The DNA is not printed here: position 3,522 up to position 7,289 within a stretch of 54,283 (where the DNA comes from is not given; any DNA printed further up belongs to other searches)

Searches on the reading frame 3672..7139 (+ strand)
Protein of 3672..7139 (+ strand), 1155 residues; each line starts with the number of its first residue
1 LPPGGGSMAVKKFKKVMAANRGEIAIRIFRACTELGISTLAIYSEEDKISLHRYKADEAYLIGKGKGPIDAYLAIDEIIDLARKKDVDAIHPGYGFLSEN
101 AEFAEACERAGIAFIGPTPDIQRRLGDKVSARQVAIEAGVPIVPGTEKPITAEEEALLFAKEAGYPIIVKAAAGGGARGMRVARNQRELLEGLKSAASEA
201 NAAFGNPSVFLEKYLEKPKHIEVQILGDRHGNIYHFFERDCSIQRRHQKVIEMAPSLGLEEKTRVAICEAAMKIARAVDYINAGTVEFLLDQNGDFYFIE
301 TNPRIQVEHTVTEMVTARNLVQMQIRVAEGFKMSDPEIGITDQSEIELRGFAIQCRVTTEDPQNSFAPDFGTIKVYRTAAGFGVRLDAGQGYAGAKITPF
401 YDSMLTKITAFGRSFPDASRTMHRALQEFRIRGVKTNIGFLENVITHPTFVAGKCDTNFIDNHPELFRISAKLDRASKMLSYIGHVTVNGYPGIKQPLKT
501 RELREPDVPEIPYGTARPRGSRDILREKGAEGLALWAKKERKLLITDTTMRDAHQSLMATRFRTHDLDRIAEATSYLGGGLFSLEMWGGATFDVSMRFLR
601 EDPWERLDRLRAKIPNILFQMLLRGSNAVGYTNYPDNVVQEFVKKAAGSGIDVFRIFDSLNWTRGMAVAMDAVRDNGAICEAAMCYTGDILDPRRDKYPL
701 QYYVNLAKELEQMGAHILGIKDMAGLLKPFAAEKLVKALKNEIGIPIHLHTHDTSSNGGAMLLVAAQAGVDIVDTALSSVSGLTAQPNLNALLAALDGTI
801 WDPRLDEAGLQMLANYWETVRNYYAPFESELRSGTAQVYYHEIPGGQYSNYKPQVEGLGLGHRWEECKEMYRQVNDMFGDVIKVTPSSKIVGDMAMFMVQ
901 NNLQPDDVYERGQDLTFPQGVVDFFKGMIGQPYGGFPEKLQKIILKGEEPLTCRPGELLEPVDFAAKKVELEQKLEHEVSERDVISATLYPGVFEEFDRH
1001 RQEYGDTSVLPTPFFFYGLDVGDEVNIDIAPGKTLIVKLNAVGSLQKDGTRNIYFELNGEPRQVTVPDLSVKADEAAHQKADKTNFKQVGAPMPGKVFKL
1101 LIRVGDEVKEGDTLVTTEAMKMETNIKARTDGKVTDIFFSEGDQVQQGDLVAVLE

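Call 34: search_protein_families(library=pfam, proteins=[window:3672-7139:+], max_evalue=0.00001)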
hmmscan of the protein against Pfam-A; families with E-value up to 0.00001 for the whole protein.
window:3672-7139:+ (1155 aa): 8 families
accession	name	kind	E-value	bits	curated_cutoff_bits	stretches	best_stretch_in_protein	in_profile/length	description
PF02436.23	PYC_OADA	-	3.8e-81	272.1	27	1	838-1038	1-201/201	Conserved carboxylase domain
PF02786.22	CPSase_L_D2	-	5.1e-76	255.3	19.8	1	127-333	1-208/211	Carbamoyl-phosphate synthase L chain, ATP binding domain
PF00289.28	Biotin_carb_N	-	2.5e-42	144.3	25.5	1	13-120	2-108/110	Biotin carboxylase, N-terminal domain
PF02785.25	Biotin_carb_C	-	1.3e-32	112.6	32.4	1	354-461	1-107/108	Biotin carboxylase C-terminal domain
PF00364.28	Biotin_lipoyl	-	4.8e-19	68.4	22.1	1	1087-1154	1-73/73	Biotin-requiring enzyme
PF00682.25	HMGL-like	-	4.2e-13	49.7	29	1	698-810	139-253/260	HMGL-like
PF13533.13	Biotin_lipoyl_2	-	4.1e-11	42.9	29.8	0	1125-1154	2-31/32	Biotin-lipoyl like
PF07478.18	Dala_Dala_lig_C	-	1.3e-10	41.5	24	1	159-303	31-174/204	D-ala D-ala ligase C-terminus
